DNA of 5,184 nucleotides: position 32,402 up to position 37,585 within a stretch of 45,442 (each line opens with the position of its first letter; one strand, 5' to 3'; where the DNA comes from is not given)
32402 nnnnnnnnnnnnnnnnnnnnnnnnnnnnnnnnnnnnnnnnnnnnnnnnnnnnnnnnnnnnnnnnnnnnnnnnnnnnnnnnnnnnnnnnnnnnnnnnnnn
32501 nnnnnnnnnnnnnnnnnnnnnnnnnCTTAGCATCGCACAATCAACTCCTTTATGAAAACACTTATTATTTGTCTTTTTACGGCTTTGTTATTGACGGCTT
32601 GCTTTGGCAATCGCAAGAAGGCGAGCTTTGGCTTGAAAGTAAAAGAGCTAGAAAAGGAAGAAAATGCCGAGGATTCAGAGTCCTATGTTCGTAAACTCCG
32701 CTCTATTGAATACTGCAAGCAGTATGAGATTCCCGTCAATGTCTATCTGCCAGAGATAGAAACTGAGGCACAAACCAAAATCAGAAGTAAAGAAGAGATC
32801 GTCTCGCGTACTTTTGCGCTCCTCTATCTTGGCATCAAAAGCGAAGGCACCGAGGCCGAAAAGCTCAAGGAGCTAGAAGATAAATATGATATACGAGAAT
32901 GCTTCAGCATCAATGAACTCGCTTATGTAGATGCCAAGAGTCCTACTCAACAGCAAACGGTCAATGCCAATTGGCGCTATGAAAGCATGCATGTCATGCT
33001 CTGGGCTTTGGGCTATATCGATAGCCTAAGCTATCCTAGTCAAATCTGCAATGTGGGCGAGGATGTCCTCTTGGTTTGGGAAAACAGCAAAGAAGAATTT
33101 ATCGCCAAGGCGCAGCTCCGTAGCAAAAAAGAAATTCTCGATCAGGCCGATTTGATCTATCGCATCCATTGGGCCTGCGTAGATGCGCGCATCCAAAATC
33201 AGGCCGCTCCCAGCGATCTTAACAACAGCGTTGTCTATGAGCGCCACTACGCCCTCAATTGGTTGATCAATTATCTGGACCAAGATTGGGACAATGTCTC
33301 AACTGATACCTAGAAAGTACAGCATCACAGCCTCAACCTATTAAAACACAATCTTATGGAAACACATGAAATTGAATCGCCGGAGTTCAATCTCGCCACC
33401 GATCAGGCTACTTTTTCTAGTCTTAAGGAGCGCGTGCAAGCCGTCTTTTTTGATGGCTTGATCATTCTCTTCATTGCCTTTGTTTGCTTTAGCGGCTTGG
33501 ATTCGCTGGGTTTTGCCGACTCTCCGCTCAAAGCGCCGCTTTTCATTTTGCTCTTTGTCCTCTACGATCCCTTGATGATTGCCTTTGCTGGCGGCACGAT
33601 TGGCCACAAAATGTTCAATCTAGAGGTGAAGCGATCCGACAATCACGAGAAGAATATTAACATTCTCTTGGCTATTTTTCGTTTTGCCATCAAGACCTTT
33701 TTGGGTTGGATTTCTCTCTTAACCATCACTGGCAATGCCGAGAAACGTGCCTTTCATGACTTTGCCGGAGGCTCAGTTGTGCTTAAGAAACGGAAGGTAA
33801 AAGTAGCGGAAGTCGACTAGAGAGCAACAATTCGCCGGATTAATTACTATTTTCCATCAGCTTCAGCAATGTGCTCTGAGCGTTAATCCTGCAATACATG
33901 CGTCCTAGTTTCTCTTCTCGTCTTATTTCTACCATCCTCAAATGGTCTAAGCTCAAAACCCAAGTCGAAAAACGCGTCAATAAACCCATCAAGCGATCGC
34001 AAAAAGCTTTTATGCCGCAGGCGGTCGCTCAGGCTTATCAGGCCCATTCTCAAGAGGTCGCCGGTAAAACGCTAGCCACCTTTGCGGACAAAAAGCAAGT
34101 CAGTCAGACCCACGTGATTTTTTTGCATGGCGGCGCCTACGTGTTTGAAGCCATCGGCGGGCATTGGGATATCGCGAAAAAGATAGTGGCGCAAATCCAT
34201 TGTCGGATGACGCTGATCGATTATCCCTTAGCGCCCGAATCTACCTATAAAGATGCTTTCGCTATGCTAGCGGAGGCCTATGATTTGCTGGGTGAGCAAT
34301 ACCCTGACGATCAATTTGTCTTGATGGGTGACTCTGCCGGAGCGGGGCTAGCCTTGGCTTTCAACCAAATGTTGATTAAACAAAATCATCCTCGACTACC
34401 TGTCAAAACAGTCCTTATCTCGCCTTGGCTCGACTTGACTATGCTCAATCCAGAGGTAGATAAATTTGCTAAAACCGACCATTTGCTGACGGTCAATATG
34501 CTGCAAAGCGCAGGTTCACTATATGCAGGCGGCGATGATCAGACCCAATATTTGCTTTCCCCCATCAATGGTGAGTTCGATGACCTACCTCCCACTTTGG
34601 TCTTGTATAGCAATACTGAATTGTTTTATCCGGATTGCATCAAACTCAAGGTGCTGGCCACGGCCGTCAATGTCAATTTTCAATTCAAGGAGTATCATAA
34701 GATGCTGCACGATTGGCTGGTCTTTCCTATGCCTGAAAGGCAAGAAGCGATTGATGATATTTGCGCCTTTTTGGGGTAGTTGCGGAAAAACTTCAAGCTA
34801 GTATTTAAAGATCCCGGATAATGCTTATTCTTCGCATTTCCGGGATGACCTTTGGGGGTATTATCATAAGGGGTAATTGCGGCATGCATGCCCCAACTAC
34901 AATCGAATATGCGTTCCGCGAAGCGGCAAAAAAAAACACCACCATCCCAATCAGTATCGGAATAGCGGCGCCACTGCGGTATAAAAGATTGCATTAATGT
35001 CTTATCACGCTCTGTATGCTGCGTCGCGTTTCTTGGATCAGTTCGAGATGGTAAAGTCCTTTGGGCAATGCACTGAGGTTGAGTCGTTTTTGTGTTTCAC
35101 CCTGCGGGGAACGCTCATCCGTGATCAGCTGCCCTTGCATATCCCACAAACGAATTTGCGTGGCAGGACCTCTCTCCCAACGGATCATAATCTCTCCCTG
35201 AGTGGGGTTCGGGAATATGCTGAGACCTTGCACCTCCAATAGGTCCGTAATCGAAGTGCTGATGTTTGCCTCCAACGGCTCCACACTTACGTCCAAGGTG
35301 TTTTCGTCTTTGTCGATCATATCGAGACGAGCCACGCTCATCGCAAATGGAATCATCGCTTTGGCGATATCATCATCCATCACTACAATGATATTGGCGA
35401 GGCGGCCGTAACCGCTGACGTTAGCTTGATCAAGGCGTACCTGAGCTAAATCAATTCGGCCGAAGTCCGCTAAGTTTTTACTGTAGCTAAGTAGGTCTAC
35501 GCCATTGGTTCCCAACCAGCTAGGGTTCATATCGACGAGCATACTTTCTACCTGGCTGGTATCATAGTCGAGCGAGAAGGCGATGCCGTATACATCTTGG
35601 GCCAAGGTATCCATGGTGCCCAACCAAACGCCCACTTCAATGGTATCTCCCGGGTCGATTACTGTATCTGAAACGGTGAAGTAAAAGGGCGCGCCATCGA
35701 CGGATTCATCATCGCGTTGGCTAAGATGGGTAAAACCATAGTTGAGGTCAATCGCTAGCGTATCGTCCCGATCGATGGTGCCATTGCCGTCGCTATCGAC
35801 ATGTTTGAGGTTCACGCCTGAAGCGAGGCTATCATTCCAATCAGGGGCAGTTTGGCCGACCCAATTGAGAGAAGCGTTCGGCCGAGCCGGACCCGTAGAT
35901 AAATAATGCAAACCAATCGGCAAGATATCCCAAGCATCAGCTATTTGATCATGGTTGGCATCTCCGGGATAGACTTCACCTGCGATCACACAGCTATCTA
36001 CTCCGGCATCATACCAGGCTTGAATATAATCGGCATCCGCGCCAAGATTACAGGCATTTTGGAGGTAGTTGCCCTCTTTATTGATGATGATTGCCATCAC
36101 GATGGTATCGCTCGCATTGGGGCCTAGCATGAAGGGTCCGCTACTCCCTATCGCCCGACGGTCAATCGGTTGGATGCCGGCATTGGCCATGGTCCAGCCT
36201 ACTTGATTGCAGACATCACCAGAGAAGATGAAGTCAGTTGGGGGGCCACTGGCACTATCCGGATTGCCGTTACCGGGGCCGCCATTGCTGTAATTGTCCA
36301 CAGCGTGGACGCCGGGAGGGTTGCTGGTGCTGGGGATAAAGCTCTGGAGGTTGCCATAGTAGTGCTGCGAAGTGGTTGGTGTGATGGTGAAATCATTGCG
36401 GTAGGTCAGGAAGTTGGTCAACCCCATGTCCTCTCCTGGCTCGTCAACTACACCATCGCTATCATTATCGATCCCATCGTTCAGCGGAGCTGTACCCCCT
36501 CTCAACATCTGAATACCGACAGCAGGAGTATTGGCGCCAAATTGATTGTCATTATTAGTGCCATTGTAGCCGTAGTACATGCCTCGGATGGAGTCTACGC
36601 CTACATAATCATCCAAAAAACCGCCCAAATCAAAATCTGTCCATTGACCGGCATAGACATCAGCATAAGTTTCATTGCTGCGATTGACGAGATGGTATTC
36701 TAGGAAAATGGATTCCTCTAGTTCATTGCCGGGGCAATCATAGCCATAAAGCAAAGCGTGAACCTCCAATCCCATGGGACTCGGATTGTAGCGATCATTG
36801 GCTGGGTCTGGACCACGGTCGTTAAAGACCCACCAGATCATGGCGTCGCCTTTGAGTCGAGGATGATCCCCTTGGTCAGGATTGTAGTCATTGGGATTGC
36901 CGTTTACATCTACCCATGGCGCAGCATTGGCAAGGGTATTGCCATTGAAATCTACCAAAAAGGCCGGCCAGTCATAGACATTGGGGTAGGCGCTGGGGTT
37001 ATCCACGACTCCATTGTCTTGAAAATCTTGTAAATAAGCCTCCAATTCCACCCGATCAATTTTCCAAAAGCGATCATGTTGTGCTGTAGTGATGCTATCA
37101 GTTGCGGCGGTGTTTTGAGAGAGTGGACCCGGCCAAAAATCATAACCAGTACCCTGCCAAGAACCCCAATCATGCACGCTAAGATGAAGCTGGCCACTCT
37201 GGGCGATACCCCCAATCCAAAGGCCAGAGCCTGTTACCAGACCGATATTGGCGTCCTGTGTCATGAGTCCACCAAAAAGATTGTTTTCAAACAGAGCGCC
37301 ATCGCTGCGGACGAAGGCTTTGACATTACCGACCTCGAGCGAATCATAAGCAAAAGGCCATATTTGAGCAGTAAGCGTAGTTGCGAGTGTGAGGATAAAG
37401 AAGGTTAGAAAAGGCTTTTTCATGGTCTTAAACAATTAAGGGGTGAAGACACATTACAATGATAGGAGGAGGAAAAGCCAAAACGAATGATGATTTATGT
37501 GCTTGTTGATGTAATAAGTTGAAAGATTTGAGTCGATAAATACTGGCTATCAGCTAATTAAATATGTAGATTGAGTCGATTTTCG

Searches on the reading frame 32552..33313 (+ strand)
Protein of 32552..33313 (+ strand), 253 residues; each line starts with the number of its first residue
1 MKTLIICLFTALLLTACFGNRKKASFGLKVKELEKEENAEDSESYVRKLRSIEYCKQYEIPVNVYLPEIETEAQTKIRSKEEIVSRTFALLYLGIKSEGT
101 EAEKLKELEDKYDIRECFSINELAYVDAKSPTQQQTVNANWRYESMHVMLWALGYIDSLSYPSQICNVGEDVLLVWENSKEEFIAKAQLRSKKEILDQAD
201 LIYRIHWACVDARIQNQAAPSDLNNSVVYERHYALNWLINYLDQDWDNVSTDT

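Call 30: search_protein_families(library=pfam, proteins=[window:32552-33313:+], max_evalue=0.00001)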
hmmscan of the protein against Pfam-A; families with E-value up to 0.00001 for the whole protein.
window:32552-33313:+ (253 aa): 1 family
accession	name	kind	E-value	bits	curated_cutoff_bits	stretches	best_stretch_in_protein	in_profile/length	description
PF14094.11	DUF4272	-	2.8e-64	216.5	27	1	47-249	1-208/208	Domain of unknown function (DUF4272)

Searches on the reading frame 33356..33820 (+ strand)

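Call 30: search_protein_families(library=pfam, proteins=[window:33356-33820:+], max_evalue=0.00001)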
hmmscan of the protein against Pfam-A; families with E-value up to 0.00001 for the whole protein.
window:33356-33820:+ (154 aa): 1 family
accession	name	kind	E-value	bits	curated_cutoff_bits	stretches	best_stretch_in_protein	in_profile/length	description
PF06271.18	RDD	-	3e-08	34.5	24.1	1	22-138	3-136/137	RDD family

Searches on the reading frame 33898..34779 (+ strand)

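Call 30: search_protein_families(library=pfam, proteins=[window:33898-34779:+], max_evalue=0.00001)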
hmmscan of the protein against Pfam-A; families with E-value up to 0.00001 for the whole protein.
window:33898-34779:+ (293 aa): 2 families
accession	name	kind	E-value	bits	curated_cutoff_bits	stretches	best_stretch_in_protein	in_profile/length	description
PF07859.19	Abhydrolase_3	-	2.1e-37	129.4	25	1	73-274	1-209/210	alpha/beta hydrolase fold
PF10340.15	Say1_Mug180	-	1.1e-13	51.2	21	1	24-219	77-279/374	Steryl acetyl hydrolase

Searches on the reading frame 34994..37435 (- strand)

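Call 29: search_protein_families(library=pfam, proteins=[window:34994-37435:-], max_evalue=0.00001)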
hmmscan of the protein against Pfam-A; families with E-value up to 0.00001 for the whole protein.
window:34994-37435:- (813 aa): 1 family
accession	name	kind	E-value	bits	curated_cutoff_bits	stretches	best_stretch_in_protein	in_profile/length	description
PF18962.6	Por_Secre_tail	-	4.4e-12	46.5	27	1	740-810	1-73/75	Secretion system C-terminal sorting domain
